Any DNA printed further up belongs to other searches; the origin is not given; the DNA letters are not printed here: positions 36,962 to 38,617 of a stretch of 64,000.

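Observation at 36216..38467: Cupredoxin plus Cyc2-like fused cytochrome-porin, divergent from an ACIII/haem-copper-oxidase cluster: candidate outer-membrane electron-uptake (Fe(II)-oxidation-type) system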

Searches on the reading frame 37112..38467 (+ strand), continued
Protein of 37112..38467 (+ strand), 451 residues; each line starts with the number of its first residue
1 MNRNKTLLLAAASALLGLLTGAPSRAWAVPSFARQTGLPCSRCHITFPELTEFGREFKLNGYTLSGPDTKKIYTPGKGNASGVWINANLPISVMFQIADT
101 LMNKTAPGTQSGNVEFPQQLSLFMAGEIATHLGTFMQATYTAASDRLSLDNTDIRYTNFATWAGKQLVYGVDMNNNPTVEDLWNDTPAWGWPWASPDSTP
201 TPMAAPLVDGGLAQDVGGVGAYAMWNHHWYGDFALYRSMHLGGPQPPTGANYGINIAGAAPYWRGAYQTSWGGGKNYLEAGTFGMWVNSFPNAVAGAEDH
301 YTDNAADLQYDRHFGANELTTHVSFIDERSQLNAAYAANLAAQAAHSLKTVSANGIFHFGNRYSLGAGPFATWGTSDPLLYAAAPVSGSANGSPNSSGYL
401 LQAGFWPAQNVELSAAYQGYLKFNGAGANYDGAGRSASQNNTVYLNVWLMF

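Call 34: search_protein_families(library=pfam, proteins=[L069:11396-11977:+, L022:6941-9919:+, L049:10596-11153:+, L080:5454-6338:+, L066:12799-13239:+, L047:11820-12629:+, L011:12355-12963:+, L042:6936-9728:+, L069:12093-14051:+, L037:4342-4989:+], max_evalue=0.01)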
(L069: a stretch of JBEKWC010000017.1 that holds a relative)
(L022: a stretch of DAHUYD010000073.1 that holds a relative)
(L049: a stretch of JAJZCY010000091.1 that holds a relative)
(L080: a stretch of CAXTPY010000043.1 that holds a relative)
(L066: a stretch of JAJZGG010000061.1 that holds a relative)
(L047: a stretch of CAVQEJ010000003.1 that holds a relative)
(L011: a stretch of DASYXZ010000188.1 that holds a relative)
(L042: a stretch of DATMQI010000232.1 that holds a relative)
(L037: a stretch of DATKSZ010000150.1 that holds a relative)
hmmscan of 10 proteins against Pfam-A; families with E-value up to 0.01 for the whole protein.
L069:11396-11977:+ (193 aa): 4 families
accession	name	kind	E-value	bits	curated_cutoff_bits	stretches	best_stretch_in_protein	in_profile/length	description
PF14686.12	fn3_3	-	1.1e-08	35.1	24.4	1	143-187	27-73/75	Polysaccharide lyase family 4, domain II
PF13715.12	CarbopepD_reg_2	-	5.6e-08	33.1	32.2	1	136-190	19-73/88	CarboxypepD_reg-like domain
PF13620.12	CarboxypepD_reg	-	6.4e-08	33.3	32.3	1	140-189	27-77/82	Carboxypeptidase regulatory-like domain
PF00127.26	Copper-bind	-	1.2e-06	29.3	21.2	1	56-138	7-98/99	Copper binding proteins, plastocyanin/azurin family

L022:6941-9919:+ (992 aa): 9 families
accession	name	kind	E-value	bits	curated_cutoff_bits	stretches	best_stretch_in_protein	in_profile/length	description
PF13442.11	Cytochrome_CBB3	-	4.7e-52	174.7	27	5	910-985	3-68/68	Cytochrome C oxidase, cbb3-type, subunit III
PF00034.26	Cytochrom_C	-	5.4e-51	172.3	21.3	5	804-881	1-89/90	Cytochrome c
PF00033.24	Cytochrome_B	-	4.5e-47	160.8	27.2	1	40-226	3-188/189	Cytochrome b/b6/petB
PF13631.11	Cytochrom_B_N_2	-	3.8e-42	144.6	27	1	109-276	2-166/169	Cytochrome b(N-terminal)/b6/petB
PF00032.22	Cytochrom_B_C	-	1.9e-07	31.7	20.7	1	280-363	2-82/102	Cytochrome b(C-terminal)/b6/petD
PF14495.11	Cytochrom_C550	-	6.5e-05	23.1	27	0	907-931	22-46/136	Cytochrome c-550 domain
PF02433.20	FixO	-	0.00028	20.9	29.6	0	907-926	47-66/219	Cytochrome C oxidase, mono-heme subunit/FixO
PF14358.11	DUF4405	-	0.00055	20.9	26.7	1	57-118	6-62/66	Domain of unknown function (DUF4405)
PF01292.26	Ni_hydr_CYTB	-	0.00079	19.7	30.1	1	18-124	68-165/179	Prokaryotic cytochrome b561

L049:10596-11153:+ (185 aa): 1 family
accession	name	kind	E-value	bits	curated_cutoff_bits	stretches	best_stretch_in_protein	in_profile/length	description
PF00355.32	Rieske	-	1e-11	45.1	20.3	1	93-158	21-87/88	Rieske [2Fe-2S] domain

L080:5454-6338:+ (294 aa): 0 families

L066:12799-13239:+ (146 aa): 0 families

L047:11820-12629:+ (269 aa): 2 families
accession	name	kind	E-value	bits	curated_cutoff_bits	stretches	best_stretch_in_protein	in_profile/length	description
PF00034.26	Cytochrom_C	-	2.6e-13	51.5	21.3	1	182-269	1-89/90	Cytochrome c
PF13442.11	Cytochrome_CBB3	-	1.2e-10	42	27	1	181-266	2-68/68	Cytochrome C oxidase, cbb3-type, subunit III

L011:12355-12963:+ (202 aa): 3 families
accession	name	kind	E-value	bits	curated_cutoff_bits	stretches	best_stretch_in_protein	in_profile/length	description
PF14522.11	Cytochrome_C7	-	7.6e-11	42.1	24.8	2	146-201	1-66/67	Cytochrome c7 and related cytochrome c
PF02085.21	Cytochrom_CIII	-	2e-06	28.5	22.9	1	66-122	17-66/101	Class III cytochrome C family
PF14537.11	Cytochrom_c3_2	-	2.2e-06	28.5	25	1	76-164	1-78/79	Cytochrome c3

L042:6936-9728:+ (930 aa): 12 families
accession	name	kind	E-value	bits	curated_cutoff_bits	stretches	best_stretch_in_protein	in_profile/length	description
PF13549.11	ATP-grasp_5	-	9.5e-85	283.9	27.6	1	514-734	2-221/221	ATP-grasp domain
PF13607.11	Succ_CoA_lig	-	2.1e-55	186.7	27.4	1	185-322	1-138/138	Succinyl-CoA ligase like flavodoxin domain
PF13380.12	CoA_binding_2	-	4.9e-24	85.5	22.8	1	45-169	3-115/116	CoA binding domain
PF02629.25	CoA_binding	-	1.9e-13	51.4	22.3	1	41-133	2-97/97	CoA binding domain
PF13302.13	Acetyltransf_3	-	9.9e-13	49.4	25.4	1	768-911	2-138/138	Acetyltransferase (GNAT) domain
PF19045.5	Ligase_CoA_2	-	2.7e-11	44.2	23.7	1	335-467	3-140/162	Ligase-CoA domain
PF00583.31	Acetyltransf_1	-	2.5e-09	37.8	20.7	1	799-910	6-116/116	Acetyltransferase (GNAT) family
PF13508.13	Acetyltransf_7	-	4.7e-05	24.1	27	1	837-911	11-83/84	Acetyltransferase (GNAT) domain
PF13420.13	Acetyltransf_4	-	0.00026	21.5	24.3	1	838-912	58-136/155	Acetyltransferase (GNAT) domain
PF08445.16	FR47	-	0.00026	21.3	22.1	1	857-912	25-79/86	FR47-like protein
PF08442.15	ATP-grasp_2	-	0.00053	20.1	29.5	1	522-598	2-78/202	ATP-grasp domain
PF13673.13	Acetyltransf_10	-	0.0065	16.9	23.6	0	858-916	56-113/128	Acetyltransferase (GNAT) domain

L069:12093-14051:+ (652 aa): 21 families
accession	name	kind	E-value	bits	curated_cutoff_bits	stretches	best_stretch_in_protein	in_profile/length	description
PF07992.20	Pyr_redox_2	-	9.9e-30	104.4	26.1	1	115-449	1-290/291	Pyridine nucleotide-disulphide oxidoreductase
PF14691.11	Fer4_20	-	2.7e-22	79.1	25.8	1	18-94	29-108/113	Dihydroprymidine dehydrogenase domain II, 4Fe-4S cluster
PF13738.12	Pyr_redox_3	-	8.2e-09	35.6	30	0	205-267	128-185/305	Pyridine nucleotide-disulphide oxidoreductase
PF00037.32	Fer4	-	1.1e-08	34.9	21.1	2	604-625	3-24/24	4Fe-4S binding domain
PF12838.12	Fer4_7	-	5e-08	33.7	27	2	542-622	2-51/52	4Fe-4S dicluster domain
PF00070.33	Pyr_redox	-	3.9e-07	30.9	22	1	116-147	1-32/82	Pyridine nucleotide-disulphide oxidoreductase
PF13450.12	NAD_binding_8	-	6.3e-07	30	21.9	1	119-154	1-36/68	NAD(P)-binding Rossmann-like domain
PF13187.11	Fer4_9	-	7.8e-07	29.5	27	0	594-623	34-51/52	4Fe-4S dicluster domain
PF01266.30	DAO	-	6.5e-06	26.3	27.9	1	116-150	1-35/353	FAD dependent oxidoreductase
PF13484.11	Fer4_16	-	1.1e-05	26.6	30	0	542-560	2-20/66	4Fe-4S double cluster binding domain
PF13237.11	Fer4_10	-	1.8e-05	25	25.5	2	602-625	2-27/53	4Fe-4S dicluster domain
PF12831.13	FAD_oxidored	-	0.00057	19.7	27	1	117-153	2-38/416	FAD dependent oxidoreductase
PF14697.11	Fer4_21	-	0.00059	20.4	35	1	605-626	37-59/59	4Fe-4S dicluster domain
PF01946.23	Thi4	-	0.00063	19.5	26.2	1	117-181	20-83/235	Thi4 family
PF03486.20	HI0933_like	-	0.00071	19.5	50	0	116-150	2-36/244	HI0933-like protein Rossmann domain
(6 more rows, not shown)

L037:4342-4989:+ (215 aa): 0 families

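Call 40: search_dna_similar(query=window:37112-38467:+, collection=plasmids, mode=protein, max_evalue=0.01, max_rows=30)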
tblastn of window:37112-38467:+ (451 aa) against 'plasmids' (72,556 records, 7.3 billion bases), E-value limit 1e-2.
Records with a match: 15; places in all: 15; records where one place covers at least 80% of the query: 14.
Best place of each record, by identity: <60% 15.
By first word of the organism name: Ralstonia 6; Caballeronia 2; Acidiphilium 2; Polymorphobacter 1; Acidithiobacillus 1; Ideonella 1; Paraburkholderia 1; Methylocystis 1.
By predicted mobility (MOB-suite, as given by PLSDB): non-mobilizable 10; mobilizable 4; conjugative 1.
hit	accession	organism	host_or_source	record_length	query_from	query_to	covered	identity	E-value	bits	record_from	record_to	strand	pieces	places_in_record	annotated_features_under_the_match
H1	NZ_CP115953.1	Ralstonia solanacearum CFBP2957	Solanum lycopersicum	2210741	25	451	95%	38.3%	4e-68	243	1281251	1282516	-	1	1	none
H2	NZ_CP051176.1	Ralstonia solanacearum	Whole organism,tomato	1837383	25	451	95%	38.1%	8e-69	244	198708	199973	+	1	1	none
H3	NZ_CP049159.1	Caballeronia sp. SBC1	whole organism,soil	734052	24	451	95%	37.4%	1e-68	244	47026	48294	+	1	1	cytochrome C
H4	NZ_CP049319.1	Caballeronia sp. SBC2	whole organism,soil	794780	24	451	95%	37.4%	1e-68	244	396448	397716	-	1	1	cytochrome C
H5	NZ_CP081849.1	Polymorphobacter megasporae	Megaspora,lichen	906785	25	451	95%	32.6%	6e-39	157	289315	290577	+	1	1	hypothetical protein | c-type cytochrome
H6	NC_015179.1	Acidiphilium multivorum AIU301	-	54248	35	451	90%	34.1%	4e-43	202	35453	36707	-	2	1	hypothetical protein (x2)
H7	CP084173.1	Acidithiobacillus ferrooxidans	cell culture,River sediment polluted by ...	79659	35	451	92%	33.3%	1e-50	191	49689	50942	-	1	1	hypothetical protein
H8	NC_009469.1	Acidiphilium cryptum JF-5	-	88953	35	451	92%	33.3%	1e-50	191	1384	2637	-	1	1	hypothetical protein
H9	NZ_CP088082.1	Ideonella dechloratans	Cell culture,Activated sludge, ...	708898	23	451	95%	30.8%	3e-33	140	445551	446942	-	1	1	cytochrome C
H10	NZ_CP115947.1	Ralstonia solanacearum MolK2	Musa sp.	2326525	26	451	94%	30.8%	4e-42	166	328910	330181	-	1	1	record has no annotation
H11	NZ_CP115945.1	Ralstonia syzygii R24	Syzygium aromaticum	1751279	26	451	94%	30.6%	3e-44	173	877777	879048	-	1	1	none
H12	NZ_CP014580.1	Paraburkholderia phytofirmans OLGA172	-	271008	24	448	94%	30.6%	3e-43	170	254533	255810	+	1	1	cytochrome C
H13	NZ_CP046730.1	Ralstonia syzygii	tobacco,cell culture,leaf veins ...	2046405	26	451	94%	29.6%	6e-43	169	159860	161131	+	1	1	none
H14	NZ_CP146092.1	Ralstonia sp. RRA.1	-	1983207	28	451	94%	29.7%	3e-41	164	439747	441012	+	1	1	none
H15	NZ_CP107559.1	Methylocystis sp. MJC1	whole organism,Alpine Peat Bogs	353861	26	381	79%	34.0%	1e-43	171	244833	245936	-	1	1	hypothetical protein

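Call 41: get_annotated_region(hit=H3, flank=6000)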
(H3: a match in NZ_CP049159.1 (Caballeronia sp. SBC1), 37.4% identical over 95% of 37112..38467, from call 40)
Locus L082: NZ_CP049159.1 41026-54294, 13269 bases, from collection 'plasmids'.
description: Caballeronia sp. SBC1 plasmid pSBC1_3, complete sequence
organism: Caballeronia sp. SBC1 (NCBI taxid 2705548)
taxonomy: Bacteria; Pseudomonadota; Betaproteobacteria; Burkholderiales; Burkholderiaceae; Caballeronia; Caballeronia sp. SBC1
host: -; source: whole organism,soil; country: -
typing (MOB-suite, as given by PLSDB): non-mobilizable
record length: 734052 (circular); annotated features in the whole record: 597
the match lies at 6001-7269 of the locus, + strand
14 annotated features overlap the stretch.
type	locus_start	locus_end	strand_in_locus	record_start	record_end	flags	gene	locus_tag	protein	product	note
CDS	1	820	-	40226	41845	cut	-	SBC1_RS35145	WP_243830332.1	transposase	-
CDS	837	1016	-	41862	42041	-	-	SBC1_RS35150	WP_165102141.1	hypothetical protein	-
CDS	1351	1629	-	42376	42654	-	-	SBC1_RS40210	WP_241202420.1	hypothetical protein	-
CDS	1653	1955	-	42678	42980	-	-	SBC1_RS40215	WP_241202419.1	RES domain-containing protein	-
CDS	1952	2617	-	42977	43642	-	-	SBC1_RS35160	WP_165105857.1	hypothetical protein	-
CDS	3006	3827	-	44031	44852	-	-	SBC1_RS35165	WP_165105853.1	DNA-binding protein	-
CDS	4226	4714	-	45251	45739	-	-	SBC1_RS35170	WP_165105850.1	pyridoxamine 5'-phosphate oxidase family protein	-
CDS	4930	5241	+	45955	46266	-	-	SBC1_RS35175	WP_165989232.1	high-potential iron-sulfur protein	-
CDS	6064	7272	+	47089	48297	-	-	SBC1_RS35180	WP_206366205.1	cytochrome C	-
CDS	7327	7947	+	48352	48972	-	-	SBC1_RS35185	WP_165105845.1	c-type cytochrome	-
CDS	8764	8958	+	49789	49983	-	-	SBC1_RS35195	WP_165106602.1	hypothetical protein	-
CDS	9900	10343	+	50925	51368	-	-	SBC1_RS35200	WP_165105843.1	ester cyclase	GO:0030638 - polyketide metabolic process [Evidence IEA]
CDS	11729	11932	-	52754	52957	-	-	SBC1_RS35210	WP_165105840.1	cold shock domain-containing protein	-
CDS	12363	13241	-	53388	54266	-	-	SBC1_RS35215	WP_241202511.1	DNA-binding protein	-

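Call 42: get_annotated_region(hit=H7, flank=6000)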
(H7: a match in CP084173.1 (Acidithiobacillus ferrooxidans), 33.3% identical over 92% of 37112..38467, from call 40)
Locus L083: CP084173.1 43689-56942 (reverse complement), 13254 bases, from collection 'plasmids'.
description: Acidithiobacillus ferrooxidans strain YQ-N3 plasmid unnamed1, complete sequence
organism: Acidithiobacillus ferrooxidans (NCBI taxid 920)
taxonomy: Bacteria; Pseudomonadota; Acidithiobacillia; Acidithiobacillales; Acidithiobacillaceae; Acidithiobacillus; Acidithiobacillus ferrooxidans
host: -; source: cell culture,River sediment polluted by acid mine drainage; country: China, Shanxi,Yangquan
typing (MOB-suite, as given by PLSDB): non-mobilizable; replicon rep_cluster_296; mating-pair formation MPF_T
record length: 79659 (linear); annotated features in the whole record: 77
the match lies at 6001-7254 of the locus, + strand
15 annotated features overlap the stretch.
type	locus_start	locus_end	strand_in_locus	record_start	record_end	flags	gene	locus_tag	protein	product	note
CDS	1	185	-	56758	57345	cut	pdxT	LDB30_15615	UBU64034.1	pyridoxal 5'-phosphate synthase glutaminase subunit PdxT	-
CDS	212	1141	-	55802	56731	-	pdxS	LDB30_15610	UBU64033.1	pyridoxal 5'-phosphate synthase lyase subunit PdxS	-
CDS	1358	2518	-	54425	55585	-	-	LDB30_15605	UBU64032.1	hypothetical protein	-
CDS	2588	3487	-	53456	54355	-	-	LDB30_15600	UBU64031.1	U32 family peptidase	-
CDS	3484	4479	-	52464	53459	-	-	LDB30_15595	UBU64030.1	U32 family peptidase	-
CDS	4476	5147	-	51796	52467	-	-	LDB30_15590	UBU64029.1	SCP2 sterol-binding domain-containing protein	-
CDS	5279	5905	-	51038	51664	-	-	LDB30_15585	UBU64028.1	transposase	-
CDS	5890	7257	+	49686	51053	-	-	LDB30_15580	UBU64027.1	hypothetical protein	-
CDS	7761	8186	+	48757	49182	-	-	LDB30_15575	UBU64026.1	c-type cytochrome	-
CDS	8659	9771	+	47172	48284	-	tcuB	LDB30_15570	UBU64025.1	tricarballylate utilization 4Fe-4S protein TcuB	-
CDS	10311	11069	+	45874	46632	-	-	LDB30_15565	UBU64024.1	hypothetical protein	-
CDS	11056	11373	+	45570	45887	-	-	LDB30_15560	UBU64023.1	hypothetical protein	-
CDS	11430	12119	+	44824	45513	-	-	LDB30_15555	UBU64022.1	2OG-Fe(II) oxygenase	-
CDS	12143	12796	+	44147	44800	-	-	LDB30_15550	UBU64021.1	hypothetical protein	-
CDS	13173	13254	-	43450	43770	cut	-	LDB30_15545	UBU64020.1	hypothetical protein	-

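Call 43: get_annotated_region(hit=H1, flank=6000)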
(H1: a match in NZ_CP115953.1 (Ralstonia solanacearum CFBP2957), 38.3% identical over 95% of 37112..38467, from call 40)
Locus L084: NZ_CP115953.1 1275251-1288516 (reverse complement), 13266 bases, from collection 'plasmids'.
description: Ralstonia solanacearum CFBP2957 plasmid pmega, complete sequence
organism: Ralstonia solanacearum CFBP2957 (NCBI taxid 859656)
taxonomy: Bacteria; Pseudomonadota; Betaproteobacteria; Burkholderiales; Burkholderiaceae; Ralstonia; Ralstonia solanacearum; Ralstonia solanacearum CFBP2957
host: -; source: Solanum lycopersicum; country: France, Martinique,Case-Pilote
typing (MOB-suite, as given by PLSDB): non-mobilizable
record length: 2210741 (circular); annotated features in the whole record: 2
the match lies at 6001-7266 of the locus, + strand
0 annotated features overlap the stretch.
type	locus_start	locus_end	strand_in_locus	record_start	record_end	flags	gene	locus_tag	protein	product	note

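Call 55: find_encoding_contigs(protein=window:37112-38467:+, flank=10000, max_places=3)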
Protein window:37112-38467:+ (451 aa): no gene with exactly this product is on record in the collection.

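Call 61: predict_structure(alignment_id=A2)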
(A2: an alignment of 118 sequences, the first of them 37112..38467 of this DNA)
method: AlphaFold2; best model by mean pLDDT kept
length: 451 residues; sequences in the alignment: 118
mean_pLDDT: 85.1   pTM: 0.82
mean pLDDT of the five models: 85.1, 84.2, 83.0, 79.3, 78.7
residues with pLDDT >= 90: 223; 70-90: 171; 50-70: 45; < 50: 12
segments of 3 or more residues with pLDDT < 50: 25-29, 185-189
pLDDT, mean of each block of 10 residues (from residue 1): 77 89 52 65 76 85 71 64 62 70 80 78 80 87 83 92 97 89 57 72 87 87 96 94 85 93 95 93 96 95 94 92 95 96 97 92 91 97 93 96 84 89 96 92 82 61
secondary structure, 60 per line:
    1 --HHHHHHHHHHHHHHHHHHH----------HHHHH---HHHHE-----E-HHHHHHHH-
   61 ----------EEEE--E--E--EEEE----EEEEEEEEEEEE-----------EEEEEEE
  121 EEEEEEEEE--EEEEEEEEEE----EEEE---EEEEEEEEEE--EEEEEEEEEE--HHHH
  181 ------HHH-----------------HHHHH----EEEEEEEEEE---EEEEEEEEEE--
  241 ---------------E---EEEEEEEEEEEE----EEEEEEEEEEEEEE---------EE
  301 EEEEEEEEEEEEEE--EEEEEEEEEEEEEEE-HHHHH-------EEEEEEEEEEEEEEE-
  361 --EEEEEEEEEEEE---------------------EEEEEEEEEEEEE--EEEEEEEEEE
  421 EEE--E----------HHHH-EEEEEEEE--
elements in order: H3-21 H32-36 H40-43 H52-59 E71-74 E83-86 E91-102 E114-129 E132-141 E146-149 E153-162 E165-174 H177-180 H207-211 E216-225 E229-238 E260-271 E276-289 E299-314 E317-331 H333-337 E345-359 E363-374 E396-408 E411-423 H437-440 E442-449
